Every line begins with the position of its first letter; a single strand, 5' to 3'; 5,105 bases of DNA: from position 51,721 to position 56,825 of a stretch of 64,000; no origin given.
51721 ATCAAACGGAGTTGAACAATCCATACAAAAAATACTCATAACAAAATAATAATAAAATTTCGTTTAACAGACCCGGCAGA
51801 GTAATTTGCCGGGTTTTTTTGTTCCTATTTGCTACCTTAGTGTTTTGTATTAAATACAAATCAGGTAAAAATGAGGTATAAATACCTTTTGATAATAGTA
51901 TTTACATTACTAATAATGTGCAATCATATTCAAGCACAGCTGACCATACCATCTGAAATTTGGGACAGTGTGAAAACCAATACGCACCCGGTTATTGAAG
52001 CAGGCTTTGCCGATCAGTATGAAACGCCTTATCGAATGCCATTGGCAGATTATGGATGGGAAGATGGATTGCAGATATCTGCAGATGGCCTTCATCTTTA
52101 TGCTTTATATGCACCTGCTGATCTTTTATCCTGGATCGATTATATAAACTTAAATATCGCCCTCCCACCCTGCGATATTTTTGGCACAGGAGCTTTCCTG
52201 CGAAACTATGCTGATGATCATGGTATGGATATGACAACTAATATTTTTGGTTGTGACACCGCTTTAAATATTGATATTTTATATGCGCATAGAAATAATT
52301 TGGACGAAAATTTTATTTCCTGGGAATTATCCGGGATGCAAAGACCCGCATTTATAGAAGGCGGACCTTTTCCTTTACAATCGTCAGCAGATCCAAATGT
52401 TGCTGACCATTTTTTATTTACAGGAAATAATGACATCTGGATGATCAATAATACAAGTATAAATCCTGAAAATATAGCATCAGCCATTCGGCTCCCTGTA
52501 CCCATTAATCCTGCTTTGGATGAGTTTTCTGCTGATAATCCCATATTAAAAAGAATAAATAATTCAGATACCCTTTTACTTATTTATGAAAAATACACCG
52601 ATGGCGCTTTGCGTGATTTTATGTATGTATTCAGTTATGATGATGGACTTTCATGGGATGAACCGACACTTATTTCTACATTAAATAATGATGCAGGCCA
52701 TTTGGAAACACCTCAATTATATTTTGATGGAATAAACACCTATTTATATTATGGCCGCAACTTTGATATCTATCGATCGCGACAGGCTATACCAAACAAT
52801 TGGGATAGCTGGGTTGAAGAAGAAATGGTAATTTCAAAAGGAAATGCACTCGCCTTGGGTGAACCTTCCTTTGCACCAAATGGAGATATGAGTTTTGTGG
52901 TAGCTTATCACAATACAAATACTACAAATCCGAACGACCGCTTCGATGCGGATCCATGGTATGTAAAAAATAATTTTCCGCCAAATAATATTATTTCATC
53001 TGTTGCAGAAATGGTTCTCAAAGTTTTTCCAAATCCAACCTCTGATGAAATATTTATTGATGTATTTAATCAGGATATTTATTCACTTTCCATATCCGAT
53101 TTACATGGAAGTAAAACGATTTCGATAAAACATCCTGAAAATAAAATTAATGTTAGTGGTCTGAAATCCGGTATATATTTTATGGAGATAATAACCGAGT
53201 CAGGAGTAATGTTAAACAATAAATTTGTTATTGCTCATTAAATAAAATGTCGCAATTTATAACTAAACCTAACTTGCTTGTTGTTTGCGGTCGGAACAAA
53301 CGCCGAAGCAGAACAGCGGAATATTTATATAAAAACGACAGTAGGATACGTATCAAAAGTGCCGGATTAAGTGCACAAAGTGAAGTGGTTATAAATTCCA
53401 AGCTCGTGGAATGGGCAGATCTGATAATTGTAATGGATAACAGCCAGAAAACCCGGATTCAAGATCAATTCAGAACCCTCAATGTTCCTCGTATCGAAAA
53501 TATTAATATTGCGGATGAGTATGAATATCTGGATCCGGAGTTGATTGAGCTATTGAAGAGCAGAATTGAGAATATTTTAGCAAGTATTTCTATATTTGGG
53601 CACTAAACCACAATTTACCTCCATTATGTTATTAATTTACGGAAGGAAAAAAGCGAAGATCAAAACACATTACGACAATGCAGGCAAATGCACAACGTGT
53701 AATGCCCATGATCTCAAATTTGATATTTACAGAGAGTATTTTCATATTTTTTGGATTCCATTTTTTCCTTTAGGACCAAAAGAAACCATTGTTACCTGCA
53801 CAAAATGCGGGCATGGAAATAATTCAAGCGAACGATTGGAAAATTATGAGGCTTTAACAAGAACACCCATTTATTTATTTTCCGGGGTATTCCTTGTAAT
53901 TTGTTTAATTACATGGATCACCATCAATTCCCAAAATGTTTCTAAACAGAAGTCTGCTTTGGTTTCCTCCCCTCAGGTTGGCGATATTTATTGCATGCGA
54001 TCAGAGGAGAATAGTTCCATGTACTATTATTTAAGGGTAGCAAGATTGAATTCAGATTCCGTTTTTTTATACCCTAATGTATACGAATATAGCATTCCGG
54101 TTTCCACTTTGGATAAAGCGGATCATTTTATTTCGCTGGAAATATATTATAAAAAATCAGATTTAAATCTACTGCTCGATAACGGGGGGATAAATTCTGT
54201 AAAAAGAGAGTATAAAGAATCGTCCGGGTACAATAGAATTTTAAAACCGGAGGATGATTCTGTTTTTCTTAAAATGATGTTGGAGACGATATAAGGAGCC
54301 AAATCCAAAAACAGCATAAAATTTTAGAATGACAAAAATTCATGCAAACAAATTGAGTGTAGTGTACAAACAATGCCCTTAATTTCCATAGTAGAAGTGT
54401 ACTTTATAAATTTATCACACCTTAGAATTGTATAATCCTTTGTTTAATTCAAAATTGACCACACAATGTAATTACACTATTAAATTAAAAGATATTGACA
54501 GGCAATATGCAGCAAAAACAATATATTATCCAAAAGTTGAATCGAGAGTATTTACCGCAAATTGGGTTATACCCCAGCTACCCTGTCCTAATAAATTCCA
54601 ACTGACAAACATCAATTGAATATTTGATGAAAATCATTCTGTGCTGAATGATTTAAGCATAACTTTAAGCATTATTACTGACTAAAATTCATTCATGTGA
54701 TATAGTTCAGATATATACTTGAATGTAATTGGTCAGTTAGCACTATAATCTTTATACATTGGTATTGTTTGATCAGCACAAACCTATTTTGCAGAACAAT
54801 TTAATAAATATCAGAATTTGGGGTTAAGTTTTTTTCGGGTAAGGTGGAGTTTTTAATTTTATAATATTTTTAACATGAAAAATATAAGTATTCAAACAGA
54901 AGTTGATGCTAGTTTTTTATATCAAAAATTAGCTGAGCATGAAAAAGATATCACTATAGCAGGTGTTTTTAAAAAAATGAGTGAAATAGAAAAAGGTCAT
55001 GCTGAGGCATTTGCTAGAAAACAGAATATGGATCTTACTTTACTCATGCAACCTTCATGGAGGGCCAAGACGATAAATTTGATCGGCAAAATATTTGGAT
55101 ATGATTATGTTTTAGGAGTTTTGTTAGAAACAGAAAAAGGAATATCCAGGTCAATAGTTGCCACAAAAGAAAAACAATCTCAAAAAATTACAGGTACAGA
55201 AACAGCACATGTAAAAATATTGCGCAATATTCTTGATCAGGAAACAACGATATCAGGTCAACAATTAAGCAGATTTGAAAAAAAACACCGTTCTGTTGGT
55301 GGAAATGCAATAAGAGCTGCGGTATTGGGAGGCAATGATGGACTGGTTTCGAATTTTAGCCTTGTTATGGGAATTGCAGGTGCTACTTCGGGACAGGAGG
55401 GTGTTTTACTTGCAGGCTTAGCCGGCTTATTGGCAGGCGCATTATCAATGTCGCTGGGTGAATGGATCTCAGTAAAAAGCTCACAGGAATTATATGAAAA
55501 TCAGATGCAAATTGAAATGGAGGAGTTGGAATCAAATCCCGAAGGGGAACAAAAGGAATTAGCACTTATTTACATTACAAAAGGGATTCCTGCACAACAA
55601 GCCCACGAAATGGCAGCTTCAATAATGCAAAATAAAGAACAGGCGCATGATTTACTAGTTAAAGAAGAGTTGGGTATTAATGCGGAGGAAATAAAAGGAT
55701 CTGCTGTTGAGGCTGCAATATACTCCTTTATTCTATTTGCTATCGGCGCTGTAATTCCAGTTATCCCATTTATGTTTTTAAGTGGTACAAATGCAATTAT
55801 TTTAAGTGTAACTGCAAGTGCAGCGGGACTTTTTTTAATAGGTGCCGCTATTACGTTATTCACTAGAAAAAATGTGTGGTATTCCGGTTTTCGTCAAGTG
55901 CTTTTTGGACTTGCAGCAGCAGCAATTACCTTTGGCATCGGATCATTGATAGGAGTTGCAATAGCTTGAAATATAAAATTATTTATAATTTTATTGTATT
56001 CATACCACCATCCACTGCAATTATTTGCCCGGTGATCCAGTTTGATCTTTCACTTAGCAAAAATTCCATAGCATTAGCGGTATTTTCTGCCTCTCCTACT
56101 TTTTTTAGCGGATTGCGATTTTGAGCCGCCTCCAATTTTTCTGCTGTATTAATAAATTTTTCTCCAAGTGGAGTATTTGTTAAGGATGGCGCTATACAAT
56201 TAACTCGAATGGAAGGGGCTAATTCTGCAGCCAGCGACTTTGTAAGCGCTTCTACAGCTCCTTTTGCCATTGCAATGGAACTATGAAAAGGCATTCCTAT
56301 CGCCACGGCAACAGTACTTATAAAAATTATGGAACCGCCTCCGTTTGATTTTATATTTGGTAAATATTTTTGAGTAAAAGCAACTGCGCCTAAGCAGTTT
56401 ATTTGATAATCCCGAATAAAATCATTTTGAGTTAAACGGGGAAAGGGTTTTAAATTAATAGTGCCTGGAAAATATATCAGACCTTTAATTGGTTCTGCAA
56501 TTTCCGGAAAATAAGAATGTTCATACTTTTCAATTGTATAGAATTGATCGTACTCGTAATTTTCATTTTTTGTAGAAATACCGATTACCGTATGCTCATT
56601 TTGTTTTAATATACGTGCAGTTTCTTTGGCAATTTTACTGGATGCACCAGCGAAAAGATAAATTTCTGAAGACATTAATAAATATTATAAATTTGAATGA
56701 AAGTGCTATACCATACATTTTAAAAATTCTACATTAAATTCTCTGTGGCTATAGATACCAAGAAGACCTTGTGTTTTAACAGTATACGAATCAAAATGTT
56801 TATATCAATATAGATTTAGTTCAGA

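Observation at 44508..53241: TonB-dependent receptor flanked by two paralogous T9SS-sorted beta-helix proteins and a BNR-like protein: candidate SusD-independent capture and uptake locus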

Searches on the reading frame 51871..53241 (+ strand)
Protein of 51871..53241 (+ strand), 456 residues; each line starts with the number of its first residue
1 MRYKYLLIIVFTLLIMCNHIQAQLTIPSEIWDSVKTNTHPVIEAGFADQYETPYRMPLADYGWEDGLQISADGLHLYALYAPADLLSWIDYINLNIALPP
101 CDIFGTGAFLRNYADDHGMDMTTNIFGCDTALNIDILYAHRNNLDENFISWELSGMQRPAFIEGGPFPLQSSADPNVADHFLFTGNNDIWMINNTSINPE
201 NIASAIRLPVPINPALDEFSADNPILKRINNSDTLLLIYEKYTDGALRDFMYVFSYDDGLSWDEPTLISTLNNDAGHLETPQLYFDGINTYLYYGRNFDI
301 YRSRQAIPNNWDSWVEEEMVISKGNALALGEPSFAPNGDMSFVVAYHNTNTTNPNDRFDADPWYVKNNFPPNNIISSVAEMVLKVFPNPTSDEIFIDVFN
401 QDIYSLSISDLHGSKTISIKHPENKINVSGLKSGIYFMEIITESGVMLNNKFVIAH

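Call 4: search_protein_families(library=pfam, proteins=[window:51871-53241:+], max_evalue=0.01)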
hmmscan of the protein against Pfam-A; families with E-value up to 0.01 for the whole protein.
window:51871-53241:+ (456 aa): 1 family
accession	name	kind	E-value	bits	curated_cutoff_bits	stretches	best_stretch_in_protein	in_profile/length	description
PF18962.6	Por_Secre_tail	-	5.4e-12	46.3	27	1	385-454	1-75/75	Secretion system C-terminal sorting domain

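Call 6: search_protein_families(library=ncbifam, proteins=[window:51871-53241:+], max_evalue=0.01)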
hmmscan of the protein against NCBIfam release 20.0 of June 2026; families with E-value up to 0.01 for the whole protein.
window:51871-53241:+ (456 aa): 2 families
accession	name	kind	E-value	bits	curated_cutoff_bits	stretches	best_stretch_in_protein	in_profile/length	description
TIGR04183.1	Por_Secre_tail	domain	4.4e-10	39.4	23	1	385-454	1-71/72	T9SS type A sorting domain-containing protein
NF038113.1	T9SSA_dep_M36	equivalog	3.1e-07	28.9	885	1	379-453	789-867/869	T9SS-dependent M36 family metallopeptidase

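Call 9: search_solved_structures(query=window:51871-53241:+, max_evalue=1)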
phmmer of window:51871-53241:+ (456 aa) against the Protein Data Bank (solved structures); distinct sequences matched with E-value up to 1: 2.
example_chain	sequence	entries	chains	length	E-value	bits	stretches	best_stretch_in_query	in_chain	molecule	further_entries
8glk_D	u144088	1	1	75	0.018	17.2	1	384-448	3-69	Endonuclease I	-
7pzj_A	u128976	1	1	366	0.037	16.2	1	368-444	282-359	Lipase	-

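Call 60: find_homologous_proteins(query=window:51871-53241:+, max_evalue=0.001)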
Query window:51871-53241:+ (456 aa): 83 proteins with E <= 0.001 among 5045 candidates.
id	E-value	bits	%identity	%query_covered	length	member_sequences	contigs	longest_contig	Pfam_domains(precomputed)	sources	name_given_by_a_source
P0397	1.8e-276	936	89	100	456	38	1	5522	PF18962.8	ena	-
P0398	2.0e-167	576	57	98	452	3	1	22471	PF18962.8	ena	-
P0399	7.3e-164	564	57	98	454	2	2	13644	PF18962.8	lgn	-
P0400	2.3e-163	563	57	96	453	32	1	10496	PF18962.8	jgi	-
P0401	4.0e-163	562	55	98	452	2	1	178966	PF18962.8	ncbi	-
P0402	5.4e-161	555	55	98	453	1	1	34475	PF18962.8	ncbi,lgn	-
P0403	1.7e-160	553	57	96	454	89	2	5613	PF18962.8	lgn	-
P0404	1.4e-158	547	56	94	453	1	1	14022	PF18962.8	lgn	-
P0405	1.9e-158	546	51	99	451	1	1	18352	PF18962.8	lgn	-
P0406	2.2e-155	536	54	99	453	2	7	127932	PF18962.8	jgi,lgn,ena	-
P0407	1.1e-154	534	56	90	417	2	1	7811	PF18962.8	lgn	-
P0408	2.6e-153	529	54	95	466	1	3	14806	PF18962.8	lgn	-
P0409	2.7e-151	523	54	96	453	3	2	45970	PF18962.8,PF13088.13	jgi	jgi:hypothetical protein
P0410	2.0e-149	517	53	99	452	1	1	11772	PF18962.8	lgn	-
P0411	6.8e-143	495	51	99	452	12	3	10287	PF18962.8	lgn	-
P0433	2.6e-121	424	46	98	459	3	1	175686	PF18962.8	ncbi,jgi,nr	ncbi:MAG: Secretion system C-terminal sorting domain [Bacteroidetes bacterium]|jgi:hypothetical prot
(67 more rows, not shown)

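Call 61: find_encoding_contigs(protein=P0401, flank=8000, max_places=2)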
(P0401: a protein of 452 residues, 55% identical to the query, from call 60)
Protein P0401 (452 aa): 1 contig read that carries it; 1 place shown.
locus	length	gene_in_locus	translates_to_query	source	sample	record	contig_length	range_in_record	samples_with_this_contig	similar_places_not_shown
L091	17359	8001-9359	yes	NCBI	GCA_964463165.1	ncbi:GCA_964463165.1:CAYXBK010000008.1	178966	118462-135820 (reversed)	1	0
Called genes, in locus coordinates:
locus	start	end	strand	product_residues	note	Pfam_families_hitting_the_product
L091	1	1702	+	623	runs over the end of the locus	PF00515:TPR_1 (faint), PF13374:TPR_10 (faint), PF13424:TPR_12, PF14938:SNAP (weak), PF13424:TPR_12 (weak), PF00211:Guanylate_cyc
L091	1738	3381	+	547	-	PF00027:cNMP_binding, PF00512:HisKA, PF02518:HATPase_c, PF00072:Response_reg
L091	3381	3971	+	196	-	PF01966:HD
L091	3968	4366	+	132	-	-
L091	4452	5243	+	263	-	PF00561:Abhydrolase_1, PF02230:Abhydrolase_2 (faint), PF12146:Hydrolase_4 (faint), PF12697:Abhydrolase_6, PF00326:Peptidase_S9 (faint)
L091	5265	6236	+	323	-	PF02588:YitT_membrane, PF10035:DUF2179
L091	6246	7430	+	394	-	PF07690:MFS_1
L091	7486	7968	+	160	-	-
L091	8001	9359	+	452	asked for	PF18962:Por_Secre_tail (weak)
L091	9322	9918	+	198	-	PF08719:NADAR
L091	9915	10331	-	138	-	PF00903:Glyoxalase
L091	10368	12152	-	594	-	PF13585:CHU_C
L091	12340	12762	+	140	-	-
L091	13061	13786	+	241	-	PF17131:TP_0789-like (weak)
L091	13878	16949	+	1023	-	PF14870:PSII_BNR (faint), PF02012:BNR (faint), PF15902:Sortilin-Vps10, PF13088:BNR_2 (faint), PF15902:Sortilin-Vps10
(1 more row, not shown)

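Call 62: find_encoding_contigs(protein=P0433, flank=8000, max_places=2)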
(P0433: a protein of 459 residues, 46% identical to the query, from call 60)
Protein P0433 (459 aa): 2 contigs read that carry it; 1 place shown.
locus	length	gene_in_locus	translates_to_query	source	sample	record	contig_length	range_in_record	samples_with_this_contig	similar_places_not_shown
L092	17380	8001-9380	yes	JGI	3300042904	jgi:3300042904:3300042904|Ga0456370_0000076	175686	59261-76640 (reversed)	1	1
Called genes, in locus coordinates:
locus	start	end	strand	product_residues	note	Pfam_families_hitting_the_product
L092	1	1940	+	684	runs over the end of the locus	PF13424:TPR_12 (faint), PF13181:TPR_8 (faint), PF17874:TPR_MalT (faint), PF07228:SpoIIE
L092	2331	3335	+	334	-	PF13585:CHU_C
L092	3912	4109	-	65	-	-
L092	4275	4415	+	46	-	-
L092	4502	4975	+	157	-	-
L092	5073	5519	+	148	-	PF13302:Acetyltransf_3, PF00583:Acetyltransf_1 (weak)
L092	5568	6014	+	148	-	PF08327:AHSA1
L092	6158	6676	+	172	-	PF08327:AHSA1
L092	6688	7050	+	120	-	PF08818:DUF1801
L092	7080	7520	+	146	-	PF13302:Acetyltransf_3 (weak), PF00583:Acetyltransf_1, PF13673:Acetyltransf_10, PF13508:Acetyltransf_7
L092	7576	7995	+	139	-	PF06983:3-dmu-9_3-mt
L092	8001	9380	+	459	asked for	PF18962:Por_Secre_tail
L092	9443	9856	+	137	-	PF00903:Glyoxalase, PF22677:Ble-like_N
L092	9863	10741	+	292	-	PF19420:DDAH_eukar, PF02274:ADI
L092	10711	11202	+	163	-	PF08327:AHSA1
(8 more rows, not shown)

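Call 85: predict_structure(alignment_id=A3)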
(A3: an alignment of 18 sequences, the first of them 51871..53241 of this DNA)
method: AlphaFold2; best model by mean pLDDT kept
length: 456 residues; sequences in the alignment: 18
mean_pLDDT: 79.3   pTM: 0.66
mean pLDDT of the five models: 79.3, 79.0, 78.0, 74.5, 74.0
residues with pLDDT >= 90: 85; 70-90: 272; 50-70: 86; < 50: 13
segments of 3 or more residues with pLDDT < 50: 21-25, 372-379
pLDDT, mean of each block of 10 residues (from residue 1): 76 71 51 88 93 79 71 84 70 77 70 64 67 80 85 77 73 85 83 89 87 71 76 83 77 89 85 63 79 85 79 82 92 85 88 78 87 43 85 87 89 83 91 88 81 85
secondary structure, 60 per line:
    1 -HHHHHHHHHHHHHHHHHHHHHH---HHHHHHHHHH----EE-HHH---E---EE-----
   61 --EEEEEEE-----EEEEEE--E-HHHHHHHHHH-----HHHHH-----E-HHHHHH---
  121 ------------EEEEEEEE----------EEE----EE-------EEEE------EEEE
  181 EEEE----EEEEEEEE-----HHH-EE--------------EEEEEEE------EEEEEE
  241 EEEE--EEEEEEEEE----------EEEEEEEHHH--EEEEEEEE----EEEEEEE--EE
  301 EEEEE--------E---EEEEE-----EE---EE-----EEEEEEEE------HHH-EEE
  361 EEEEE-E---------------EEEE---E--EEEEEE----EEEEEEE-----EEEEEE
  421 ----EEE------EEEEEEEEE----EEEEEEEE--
elements in order: H2-23 H27-36 E63-69 E75-80 H85-94 H100-104 H112-117 E133-140 E151-153 E167-170 E177-184 E189-196 E222-228 E235-244 E247-255 E266-272 E278-285 E290-296 E299-305 E318-322 E340-347 E358-365 E383-386 E393-398 E403-409 E415-420 E425-427 E434-442 E447-454

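Call 88: fold_search(model_id=the predicted structure, library=pdb)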
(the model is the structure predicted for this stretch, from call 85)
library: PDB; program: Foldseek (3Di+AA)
matches with E <= 10: 1157; with E <= 0.001: 168
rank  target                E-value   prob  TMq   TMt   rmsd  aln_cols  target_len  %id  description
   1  7bwc_A                5.6e-09  1.00  0.37  0.36  21.0       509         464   10  Bombyx mori GH32 beta-fructofuranosidase BmSUC1 mutant D63A in complex with sucrose (released 2020-11-04)
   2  1uyp_A                3.2e-08  1.00  0.34  0.36  20.2       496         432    9  The three-dimensional structure of beta-fructosidase (invertase) from Thermotoga maritima (released 2004-03-22)
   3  2ber                  5.2e-08  1.00  0.30  0.24  18.8       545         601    9  Y370G Active Site Mutant of the Sialidase from Micromonospora viridifaciens in complex with beta-Neu5Ac (sialic acid). (released 2005-04-04)
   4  7vco                  6.7e-08  1.00  0.34  0.32  21.9       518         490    9  Frischella perrara beta-fructofuranosidase (released 2022-03-09)
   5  1w2t_A                7.1e-08  1.00  0.34  0.35  20.3       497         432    8  beta-fructosidase from Thermotoga maritima in complex with raffinose (released 2005-10-26)
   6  2w38                  8.7e-08  1.00  0.36  0.37  15.4       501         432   10  Crystal structure of the pseudaminidase from Pseudomonas aeruginosa (released 2008-12-23)
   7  1w8o_A                2.6e-07  1.00  0.31  0.25  18.8       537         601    9  Contribution of the Active Site Aspartic Acid to Catalysis in the Bacterial Neuraminidase from Micromonospora viridifa (released 2004-09-29)
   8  1wcq_A                3.0e-07  1.00  0.31  0.25  19.9       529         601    9  Mutagenesis of the Nucleophilic Tyrosine in a Bacterial Sialidase to Phenylalanine. (released 2005-10-12)
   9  2bzd_C                3.2e-07  1.00  0.32  0.26  18.4       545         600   10  Galactose recognition by the carbohydrate-binding module of a bacterial sialidase. (released 2005-08-19)
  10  1wcq_C                3.3e-07  1.00  0.31  0.25  18.4       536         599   10  Mutagenesis of the Nucleophilic Tyrosine in a Bacterial Sialidase to Phenylalanine. (released 2005-10-12)
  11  5m11                  7.3e-07  1.00  0.25  0.17  21.8       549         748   11  Structural and functional probing of PorZ, an essential bacterial surface component of the type-IX secretion system of h (released 2016-11-09)
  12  10gh_A                1.1e-06  1.00  0.25  0.14  17.6       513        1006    9  Cryo-EM structure of Receptor Tyrosine Kinase ROS1 in complex with Fab-RX5 (released 2026-02-25)
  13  3v9f_A                1.7e-06  1.00  0.23  0.16  20.6       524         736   10  Crystal Structure of the extracellular domain of the putative hybrid two component system BT3049 from B. thetaiotaomic (released 2012-03-14)
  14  8beu_D                2.2e-06  1.00  0.35  0.31  20.8       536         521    9  Structure of D188A-fructofuranosidase from Rhodotorula dairenensis in complex with raffinose (released 2022-12-28)
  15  8q7u                  2.9e-06  1.00  0.29  0.36  22.0       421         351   11  Photorhabdus laumondii lectin PLL in complex with alpha-methyl-fucoside (released 2025-03-05)
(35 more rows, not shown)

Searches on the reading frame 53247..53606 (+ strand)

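Call 14: search_protein_families(library=pfam, proteins=[window:53247-53606:+], max_evalue=0.001)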
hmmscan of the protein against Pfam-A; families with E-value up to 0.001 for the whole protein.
window:53247-53606:+ (119 aa): 1 family
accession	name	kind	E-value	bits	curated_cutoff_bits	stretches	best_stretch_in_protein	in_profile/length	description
PF01451.26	LMWPc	-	0.00021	22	23.2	0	11-44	2-42/144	Low molecular weight phosphotyrosine protein phosphatase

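Call 75: search_protein_families(library=pfam, proteins=[window:53247-53606:+], max_evalue=1)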
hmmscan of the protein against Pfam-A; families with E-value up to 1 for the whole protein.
window:53247-53606:+ (119 aa): 2 families
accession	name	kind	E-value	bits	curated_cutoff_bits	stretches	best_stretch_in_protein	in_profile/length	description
PF01451.26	LMWPc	-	0.00021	22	23.2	1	11-44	2-42/144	Low molecular weight phosphotyrosine protein phosphatase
PF08621.15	RPAP1_N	-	0.088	13.1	25.3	1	93-108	28-43/46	RPAP1-like, N-terminal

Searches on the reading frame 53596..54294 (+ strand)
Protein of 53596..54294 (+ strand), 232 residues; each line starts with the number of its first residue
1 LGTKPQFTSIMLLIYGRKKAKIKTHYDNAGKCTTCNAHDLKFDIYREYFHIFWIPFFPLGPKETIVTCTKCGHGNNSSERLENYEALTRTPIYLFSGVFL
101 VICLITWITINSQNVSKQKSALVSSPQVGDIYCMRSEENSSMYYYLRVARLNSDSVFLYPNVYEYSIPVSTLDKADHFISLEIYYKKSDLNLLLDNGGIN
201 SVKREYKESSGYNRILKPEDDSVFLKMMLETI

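Call 14: search_protein_families(library=pfam, proteins=[window:53596-54294:+], max_evalue=0.001)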
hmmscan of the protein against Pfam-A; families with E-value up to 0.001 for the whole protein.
window:53596-54294:+ (232 aa): 1 family
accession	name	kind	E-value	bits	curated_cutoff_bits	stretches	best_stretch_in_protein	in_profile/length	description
PF17032.10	Zn_ribbon_15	-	6.7e-06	27.3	28.9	1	31-78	2-50/73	zinc-ribbon family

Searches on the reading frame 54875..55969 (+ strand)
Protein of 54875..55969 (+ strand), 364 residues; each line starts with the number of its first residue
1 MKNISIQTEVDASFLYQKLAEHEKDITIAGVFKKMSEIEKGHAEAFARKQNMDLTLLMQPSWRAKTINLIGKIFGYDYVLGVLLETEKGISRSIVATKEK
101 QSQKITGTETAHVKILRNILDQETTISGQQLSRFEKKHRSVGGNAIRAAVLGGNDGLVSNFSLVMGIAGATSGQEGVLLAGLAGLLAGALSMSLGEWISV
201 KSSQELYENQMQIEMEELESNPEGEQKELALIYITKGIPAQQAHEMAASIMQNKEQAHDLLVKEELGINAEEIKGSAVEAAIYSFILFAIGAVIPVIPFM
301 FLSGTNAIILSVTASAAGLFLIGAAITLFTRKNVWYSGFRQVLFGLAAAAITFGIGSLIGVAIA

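Call 14: search_protein_families(library=pfam, proteins=[window:54875-55969:+], max_evalue=0.001)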
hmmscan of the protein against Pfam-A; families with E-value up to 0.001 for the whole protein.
window:54875-55969:+ (364 aa): 2 families
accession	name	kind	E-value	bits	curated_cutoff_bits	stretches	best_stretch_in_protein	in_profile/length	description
PF01988.24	VIT1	-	5.4e-67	226.2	28.1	1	146-357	1-214/214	VIT family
PF02915.23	Rubrerythrin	-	7.7e-05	23.5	22.8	1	4-48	5-51/137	Rubrerythrin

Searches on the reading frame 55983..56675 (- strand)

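Call 14: search_protein_families(library=pfam, proteins=[window:55983-56675:-], max_evalue=0.001)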
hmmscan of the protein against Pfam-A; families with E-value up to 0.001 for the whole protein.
window:55983-56675:- (230 aa): 3 families
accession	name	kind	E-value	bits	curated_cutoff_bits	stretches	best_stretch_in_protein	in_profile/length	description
PF13561.12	adh_short_C2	-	8.9e-39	133.9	27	1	71-226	80-236/236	Enoyl-(Acyl carrier protein) reductase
PF00106.31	adh_short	-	5.4e-22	78.7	26.6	1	61-174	76-190/195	short chain dehydrogenase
PF23441.1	SDR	-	4.8e-08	33.1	27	1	47-225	75-255/258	SDR-like rossmann domain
